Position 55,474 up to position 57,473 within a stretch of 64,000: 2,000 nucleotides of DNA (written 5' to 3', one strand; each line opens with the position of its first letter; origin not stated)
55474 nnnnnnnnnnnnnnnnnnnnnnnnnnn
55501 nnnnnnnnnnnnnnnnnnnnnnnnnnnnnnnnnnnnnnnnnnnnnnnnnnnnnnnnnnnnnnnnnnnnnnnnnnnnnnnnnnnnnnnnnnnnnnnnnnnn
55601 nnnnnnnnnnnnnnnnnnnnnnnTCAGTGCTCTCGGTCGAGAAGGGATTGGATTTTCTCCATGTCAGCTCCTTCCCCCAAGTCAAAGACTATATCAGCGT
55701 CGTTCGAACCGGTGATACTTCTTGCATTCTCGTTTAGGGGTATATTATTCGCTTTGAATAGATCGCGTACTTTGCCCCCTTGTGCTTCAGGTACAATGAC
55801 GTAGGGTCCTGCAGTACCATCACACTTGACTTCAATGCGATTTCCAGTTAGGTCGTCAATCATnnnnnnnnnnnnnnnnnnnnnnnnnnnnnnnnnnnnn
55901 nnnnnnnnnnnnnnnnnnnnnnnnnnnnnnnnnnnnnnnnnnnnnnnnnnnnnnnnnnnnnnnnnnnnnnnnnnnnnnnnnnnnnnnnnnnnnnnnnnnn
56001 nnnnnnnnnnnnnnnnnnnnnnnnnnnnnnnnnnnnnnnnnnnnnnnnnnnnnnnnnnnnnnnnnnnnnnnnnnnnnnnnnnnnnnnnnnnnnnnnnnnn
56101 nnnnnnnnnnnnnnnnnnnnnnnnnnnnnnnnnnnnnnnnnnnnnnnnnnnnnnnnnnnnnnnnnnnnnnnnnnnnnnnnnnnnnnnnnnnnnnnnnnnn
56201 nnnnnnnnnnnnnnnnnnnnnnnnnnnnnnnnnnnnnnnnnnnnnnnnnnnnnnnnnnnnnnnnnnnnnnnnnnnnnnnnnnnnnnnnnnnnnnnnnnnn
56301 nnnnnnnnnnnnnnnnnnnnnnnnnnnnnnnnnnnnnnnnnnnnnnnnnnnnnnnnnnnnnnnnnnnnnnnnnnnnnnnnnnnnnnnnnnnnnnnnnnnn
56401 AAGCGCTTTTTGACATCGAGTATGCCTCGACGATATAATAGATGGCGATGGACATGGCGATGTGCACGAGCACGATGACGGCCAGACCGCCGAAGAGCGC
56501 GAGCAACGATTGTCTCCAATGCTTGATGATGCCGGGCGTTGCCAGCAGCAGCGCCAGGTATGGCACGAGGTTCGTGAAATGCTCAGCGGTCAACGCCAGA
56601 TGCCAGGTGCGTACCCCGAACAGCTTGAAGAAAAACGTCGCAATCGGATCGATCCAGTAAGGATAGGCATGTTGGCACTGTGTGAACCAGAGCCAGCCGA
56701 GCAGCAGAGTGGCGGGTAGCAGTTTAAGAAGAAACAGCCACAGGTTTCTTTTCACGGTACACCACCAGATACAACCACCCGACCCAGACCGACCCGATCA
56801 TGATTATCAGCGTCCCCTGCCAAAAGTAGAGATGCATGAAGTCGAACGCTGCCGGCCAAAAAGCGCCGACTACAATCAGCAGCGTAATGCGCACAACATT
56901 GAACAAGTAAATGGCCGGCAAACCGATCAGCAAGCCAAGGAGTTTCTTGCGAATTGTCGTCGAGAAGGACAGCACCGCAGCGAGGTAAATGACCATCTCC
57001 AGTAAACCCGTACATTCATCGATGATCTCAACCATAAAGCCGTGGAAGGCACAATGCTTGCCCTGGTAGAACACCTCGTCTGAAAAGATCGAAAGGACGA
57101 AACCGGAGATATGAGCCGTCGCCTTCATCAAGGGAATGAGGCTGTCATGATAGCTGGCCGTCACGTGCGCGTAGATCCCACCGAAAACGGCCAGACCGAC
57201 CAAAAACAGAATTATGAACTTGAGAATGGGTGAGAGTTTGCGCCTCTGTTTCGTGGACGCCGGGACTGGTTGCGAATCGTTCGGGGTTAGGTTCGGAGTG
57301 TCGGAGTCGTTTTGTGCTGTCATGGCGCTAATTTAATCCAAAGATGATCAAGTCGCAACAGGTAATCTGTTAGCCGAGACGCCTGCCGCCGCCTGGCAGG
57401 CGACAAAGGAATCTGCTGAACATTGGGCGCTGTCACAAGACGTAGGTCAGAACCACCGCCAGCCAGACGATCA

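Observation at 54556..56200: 1.5-kb ORFan islet bounded by a 26-nt direct repeat of the tRNA-Arg 3' end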

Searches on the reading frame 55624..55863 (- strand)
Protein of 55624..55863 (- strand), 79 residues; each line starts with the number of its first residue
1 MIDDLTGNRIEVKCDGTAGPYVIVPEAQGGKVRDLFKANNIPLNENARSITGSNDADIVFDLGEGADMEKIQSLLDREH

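Call 6: search_protein_families(library=pfam, proteins=[window:55624-55863:-], max_evalue=1)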
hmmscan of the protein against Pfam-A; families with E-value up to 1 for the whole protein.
window:55624-55863:- (79 aa): 0 families

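Call 7: search_protein_families(library=padloc, proteins=[window:55624-55863:-], max_evalue=1)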
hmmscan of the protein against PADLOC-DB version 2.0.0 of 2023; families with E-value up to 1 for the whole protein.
window:55624-55863:- (79 aa): 0 families

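Call 8: search_protein_families(library=phrogs, proteins=[window:55624-55863:-], max_evalue=1)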
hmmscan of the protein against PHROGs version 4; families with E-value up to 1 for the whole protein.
window:55624-55863:- (79 aa): 1 family
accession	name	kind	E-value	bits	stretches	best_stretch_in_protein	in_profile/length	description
phrog_12430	-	unknown function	0.091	13.8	1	7-28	32-53/63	-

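Call 9: search_protein_families(library=ncbifam, proteins=[window:55624-55863:-], max_evalue=1)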
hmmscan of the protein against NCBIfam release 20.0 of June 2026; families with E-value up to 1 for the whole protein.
window:55624-55863:- (79 aa): 0 families

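Call 11: find_homologous_proteins(query=window:55624-55863:-, max_evalue=0.01)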
Query window:55624-55863:- (79 aa): 4 proteins with E <= 0.01 among 4 candidates.
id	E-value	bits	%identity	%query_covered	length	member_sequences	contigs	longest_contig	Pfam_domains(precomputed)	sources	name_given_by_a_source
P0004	5.4e-45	168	100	100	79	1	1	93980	-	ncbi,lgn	-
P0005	4.2e-39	149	87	100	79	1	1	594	-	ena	-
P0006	8.8e-30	120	74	96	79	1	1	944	-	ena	-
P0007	3.8e-26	108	68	100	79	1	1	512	-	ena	-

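Call 19: find_encoding_contigs(protein=P0006, flank=10000)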
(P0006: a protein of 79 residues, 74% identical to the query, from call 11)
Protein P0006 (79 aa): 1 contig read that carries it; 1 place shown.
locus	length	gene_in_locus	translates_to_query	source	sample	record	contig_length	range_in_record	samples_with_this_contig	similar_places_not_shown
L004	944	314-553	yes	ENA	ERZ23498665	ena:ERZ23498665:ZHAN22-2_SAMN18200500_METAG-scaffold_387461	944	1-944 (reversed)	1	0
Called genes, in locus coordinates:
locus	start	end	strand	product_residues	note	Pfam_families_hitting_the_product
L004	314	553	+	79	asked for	-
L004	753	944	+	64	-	?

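Call 22: find_encoding_contigs(protein=P0005, flank=10000)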
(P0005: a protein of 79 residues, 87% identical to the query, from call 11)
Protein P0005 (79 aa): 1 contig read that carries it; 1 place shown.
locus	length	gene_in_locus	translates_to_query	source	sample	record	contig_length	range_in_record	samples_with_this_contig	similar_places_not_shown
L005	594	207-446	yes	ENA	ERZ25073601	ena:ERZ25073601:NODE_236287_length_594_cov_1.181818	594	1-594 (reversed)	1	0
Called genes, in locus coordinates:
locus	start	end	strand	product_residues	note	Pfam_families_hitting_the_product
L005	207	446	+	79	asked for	-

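Call 23: find_encoding_contigs(protein=P0007, flank=10000)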
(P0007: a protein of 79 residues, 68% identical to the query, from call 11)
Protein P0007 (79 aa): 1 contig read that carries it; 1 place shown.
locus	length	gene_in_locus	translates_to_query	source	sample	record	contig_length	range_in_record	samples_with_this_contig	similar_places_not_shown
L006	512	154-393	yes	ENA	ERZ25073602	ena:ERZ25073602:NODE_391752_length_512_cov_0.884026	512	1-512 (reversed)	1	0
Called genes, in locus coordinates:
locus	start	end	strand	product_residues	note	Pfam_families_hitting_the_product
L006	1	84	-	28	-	?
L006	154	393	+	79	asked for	-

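Call 64: find_related_loci(query=A7, collection=viral_contigs, flank=8000)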
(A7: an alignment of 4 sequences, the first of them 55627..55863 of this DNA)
Query A7 (79 aa) in viral_contigs; peptide patterns used: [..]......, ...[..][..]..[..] (x = any residue, [..] = any of these).
74 stretches matched a pattern, but none encodes a relative of the query by tblastn (E <= 1e-3).

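Call 69: predict_structure(alignment_id=A7)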
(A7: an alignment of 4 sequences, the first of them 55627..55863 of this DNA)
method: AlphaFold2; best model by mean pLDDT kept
length: 79 residues; sequences in the alignment: 4
mean_pLDDT: 67.8   pTM: 0.52
mean pLDDT of the five models: 67.8, 66.7, 66.5, 65.5, 65.1
residues with pLDDT >= 90: 0; 70-90: 45; 50-70: 22; < 50: 12
segments of 3 or more residues with pLDDT < 50: 1-8, 51-53
pLDDT, mean of each block of 10 residues (from residue 1): 47 66 76 82 65 62 76 70
secondary structure, 60 per line:
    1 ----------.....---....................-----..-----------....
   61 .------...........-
elements in order: E11-15 E19-25 H26-38 E57-61 H68-78

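Call 72: fold_search(model_id=the predicted structure, library=pdb)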
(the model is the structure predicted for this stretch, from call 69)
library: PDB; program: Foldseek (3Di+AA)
matches with E <= 10: 713; with E <= 0.001: 0
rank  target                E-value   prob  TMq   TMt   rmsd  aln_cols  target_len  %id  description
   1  6rku_A                1.1e-01  0.80  0.50  0.11   4.4        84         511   19  E. coli DNA Gyrase - DNA binding and cleavage domain in State 1 (released 2019-11-06)
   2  6rks_A                1.2e-01  0.75  0.49  0.11   4.4        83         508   18  E. coli DNA Gyrase - DNA binding and cleavage domain in State 1 without TOPRIM insertion (released 2019-11-06)
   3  7z9c_A                1.4e-01  0.75  0.51  0.11   4.5        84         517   19  E.coli gyrase holocomplex with 217 bp DNA and albicidin (released 2023-02-15)
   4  7ase_n                1.5e-01  0.35  0.35  0.17   5.1        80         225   15  43S preinitiation complex from Trypanosoma cruzi with the kDDX60 helicase (released 2021-04-14)
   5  2y3p_B                1.6e-01  0.77  0.52  0.11   3.8        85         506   20  Crystal structure of N-terminal domain of GyrA with the antibiotic simocyclinone D8 (released 2010-12-29)
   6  4ckk_B                1.7e-01  0.77  0.52  0.12   3.8        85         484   20  Apo structure of 55 kDa N-terminal domain of E. coli DNA gyrase A subunit (released 2014-03-12)
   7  5cdm_A                1.8e-01  0.75  0.50  0.12   4.4        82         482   17  2.5A structure of QPT-1 with S.aureus DNA gyrase and DNA (released 2015-12-16)
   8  4ckk_A                1.8e-01  0.75  0.52  0.12   3.8        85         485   20  Apo structure of 55 kDa N-terminal domain of E. coli DNA gyrase A subunit (released 2014-03-12)
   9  8j9t_A                1.8e-01  0.63  0.48  0.11   4.0        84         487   20  Crystal Structure of GyraseA N-terminal at 2.43A Resolution (released 2024-05-08)
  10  4z4q_B                2.0e-01  0.77  0.52  0.08   3.9        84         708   13  Quinazolinedione(PD 0305970)-DNA cleavage complex of topoisomerase IV from S. pneumoniae (released 2016-09-14)
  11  6qtk_C                2.0e-01  0.75  0.50  0.12   4.5        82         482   17  2.31A structure of gepotidacin with S.aureus DNA gyrase and doubly nicked DNA (released 2019-03-13)
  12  4ckk_C                2.2e-01  0.69  0.51  0.11   3.8        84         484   20  Apo structure of 55 kDa N-terminal domain of E. coli DNA gyrase A subunit (released 2014-03-12)
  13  2xcs_D                2.2e-01  0.66  0.48  0.08   4.5        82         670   17  The 2.1A crystal structure of S. aureus Gyrase complex with GSK299423 and DNA (released 2010-08-04)
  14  5npp_D                2.4e-01  0.69  0.50  0.09   4.4        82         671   17  2.22A STRUCTURE OF THIOPHENE2 AND GSK945237 WITH S.AUREUS DNA GYRASE AND DNA (released 2017-07-12)
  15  5npk_B                2.4e-01  0.63  0.49  0.08   4.6        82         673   18  1.98A STRUCTURE OF THIOPHENE1 WITH S.AUREUS DNA GYRASE AND DNA (released 2017-07-12)
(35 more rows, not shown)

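Call 101: search_solved_structures(query=A7, max_evalue=5)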
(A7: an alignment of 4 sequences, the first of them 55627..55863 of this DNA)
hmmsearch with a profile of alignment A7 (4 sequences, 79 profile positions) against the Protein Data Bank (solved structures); distinct sequences matched with E-value up to 5: 1.
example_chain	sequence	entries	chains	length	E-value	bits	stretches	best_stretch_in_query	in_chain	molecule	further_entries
2f4i_A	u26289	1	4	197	1.2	12.4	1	7-63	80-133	hypothetical protein TM0957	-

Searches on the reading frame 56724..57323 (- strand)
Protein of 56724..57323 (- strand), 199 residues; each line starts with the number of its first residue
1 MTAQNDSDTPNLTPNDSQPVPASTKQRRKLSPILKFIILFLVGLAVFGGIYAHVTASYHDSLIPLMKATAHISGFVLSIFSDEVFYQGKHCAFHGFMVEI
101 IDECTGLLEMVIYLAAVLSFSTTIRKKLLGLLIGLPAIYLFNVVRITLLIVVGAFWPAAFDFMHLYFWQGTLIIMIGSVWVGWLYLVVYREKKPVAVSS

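Call 6: search_protein_families(library=pfam, proteins=[window:56724-57323:-], max_evalue=1)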
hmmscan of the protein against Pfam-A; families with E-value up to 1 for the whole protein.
window:56724-57323:- (199 aa): 1 family
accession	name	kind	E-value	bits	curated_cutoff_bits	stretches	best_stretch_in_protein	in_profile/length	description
PF09721.15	Exosortase_EpsH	-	3.4e-11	43.4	25.7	1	58-183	120-252/254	Transmembrane exosortase (Exosortase_EpsH)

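Call 9: search_protein_families(library=ncbifam, proteins=[window:56724-57323:-], max_evalue=1)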
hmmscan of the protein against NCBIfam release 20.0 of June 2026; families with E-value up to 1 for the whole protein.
window:56724-57323:- (199 aa): 18 families
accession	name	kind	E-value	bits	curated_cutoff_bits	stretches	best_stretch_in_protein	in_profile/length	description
TIGR04144.1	archaeo_VPXXXP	exception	9.1e-25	87.4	150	1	33-190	1-156/156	archaeosortase B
TIGR04177.1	exosort_XrtH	exception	3.6e-22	79.1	86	1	35-185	2-153/158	exosortase H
TIGR04178.1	exo_archaeo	signature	9.7e-17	61.1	23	1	98-184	1-94/97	exosortase/archaeosortase family protein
NF046081.1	exosort_XrtX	exception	2.9e-16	59.8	170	1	32-185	3-160/168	exosortase X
TIGR04300.1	exosort_XrtM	exception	8.7e-13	49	125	1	81-185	38-141/150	exosortase family protein XrtM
TIGR04124.1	archaeo_artE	exception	1.6e-12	47.8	95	1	29-165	5-129/153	archaeosortase family protein ArtE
TIGR04125.1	exosort_PGF_TRM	exception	1.3e-10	41.2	75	1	65-152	105-198/271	archaeosortase A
NF033505.2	paceosortase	exception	5.9e-09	36.2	80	1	65-181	26-142/167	pacearchaeosortase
TIGR04128.1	exoso_Fjoh_1448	exception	1.2e-08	35.3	90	1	29-186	4-168/174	exosortase family protein XrtF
NF046083.1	exosort_XrtY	exception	3.3e-08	33.6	160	1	35-165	19-150/168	exosortase Y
TIGR02602.1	8TM_EpsH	subfamily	1e-06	28.5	105.55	1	59-168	107-222/241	exosortase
TIGR03763.1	cyanoexo_CrtA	exception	1.5e-05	24.6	150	1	61-181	128-251/260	cyanoexosortase A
NF033464.1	cyanoexo_CrtC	exception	3e-05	23.7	225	1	58-189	138-269/278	cyanoexosortase C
TIGR03110.1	exosort_Gpos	exception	7.6e-05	22.7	102.75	1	57-157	49-148/187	exosortase family protein XrtG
TIGR04162.1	exo_VPEID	exception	0.00053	19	150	1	33-160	140-274/516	exosortase E/protease, VPEID-CTERM system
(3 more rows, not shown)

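Call 29: find_related_loci(query=window:56724-57323:-, collection=genome_contigs, flank=10000)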
Query window:56724-57323:- (199 aa) in genome_contigs; peptide patterns used: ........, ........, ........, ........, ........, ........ (x = any residue, [..] = any of these).
52 stretches matched a pattern; 18 encode a relative of the query (tblastn E <= 1e-3); 18 distinct loci.
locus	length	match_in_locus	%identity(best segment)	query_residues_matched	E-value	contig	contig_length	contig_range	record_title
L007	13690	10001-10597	97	1-199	4e-131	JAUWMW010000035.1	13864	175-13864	MAG: bacterium isolate CSMAG_2408 CSMAG_2408_k141_256084_length_13864_cov_38.5777, whole genome shotgun sequence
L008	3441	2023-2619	93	1-199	3e-127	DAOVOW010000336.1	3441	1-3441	MAG TPA_asm: bacterium isolate CSMAG_1533 CSMAG_1533_k141_1191660_length_3441_cov_20.0000, whole genome shotgun sequence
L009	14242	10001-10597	93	1-199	8e-118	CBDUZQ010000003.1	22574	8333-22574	MAG TPA_asm: uncultured bacterium isolate SRR22302363_binner12_Refined_60 genome assembly, contig: ERZ25749332.710, whol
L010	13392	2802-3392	60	3-199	6e-78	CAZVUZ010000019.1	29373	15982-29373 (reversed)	MAG TPA_asm: uncultured Ignavibacteriales bacterium isolate binchicken_co42_518 genome assembly, contig: NODE_1628_lengt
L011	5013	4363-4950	63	1-198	8e-76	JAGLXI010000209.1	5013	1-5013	MAG: Candidatus Zixiibacteriota bacterium isolate RS_12_5 ZL285.bin.5.fa_209, whole genome shotgun sequence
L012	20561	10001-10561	63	15-198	5e-73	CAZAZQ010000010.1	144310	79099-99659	MAG TPA_asm: uncultured Ignavibacteriales bacterium isolate SRP338002_co1_91 genome assembly, contig: NODE_118_length_14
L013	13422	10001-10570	62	12-199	3e-70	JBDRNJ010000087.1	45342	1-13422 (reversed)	MAG: bacterium isolate MEGAHIT-group-1.882 k141_8760928, whole genome shotgun sequence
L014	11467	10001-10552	62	16-199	5e-69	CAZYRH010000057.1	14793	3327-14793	MAG TPA_asm: uncultured Ignavibacteriales bacterium isolate binchicken_co100_268 genome assembly, contig: NODE_6431_leng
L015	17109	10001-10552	53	15-198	8e-66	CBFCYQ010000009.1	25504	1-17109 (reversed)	MAG TPA_asm: uncultured bacterium isolate SRR26215689_metabat2_8 genome assembly, contig: ERZ25073498.294, whole genome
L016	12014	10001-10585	54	5-198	2e-64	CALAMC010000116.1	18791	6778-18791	MAG TPA_asm: uncultured candidate division Zixibacteria bacterium isolate SRR6007446_bin.66_CONCOCT_v1.1_MAG genome asse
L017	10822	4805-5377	53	12-199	5e-62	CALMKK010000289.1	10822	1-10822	MAG TPA_asm: uncultured candidate division Zixibacteria bacterium isolate SRR6284162_bin.34_CONCOCT_v1.1_MAG genome asse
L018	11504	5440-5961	64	25-198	6e-62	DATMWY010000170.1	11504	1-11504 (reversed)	MAG TPA_asm: Candidatus Deferrimicrobium sp. isolate SMAG_U13106 k141_81832, whole genome shotgun sequence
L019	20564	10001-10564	56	13-199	2e-59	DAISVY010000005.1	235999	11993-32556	MAG TPA_asm: Candidatus Zixiibacteriota bacterium isolate CTOTU1804 NODE_6_length_235999_cov_17.073534, whole genome sho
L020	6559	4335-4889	53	13-193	6e-58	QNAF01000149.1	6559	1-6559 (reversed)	MAG: Candidatus Zixiibacteriota bacterium isolate B22_G1 B22_Guay1_scaffold_07248, whole genome shotgun sequence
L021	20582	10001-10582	44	1-197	7e-50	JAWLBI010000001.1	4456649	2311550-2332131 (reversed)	MAG: Candidatus Zixiibacteriota bacterium isolate AC1.147 AC1.147.fa-1, whole genome shotgun sequence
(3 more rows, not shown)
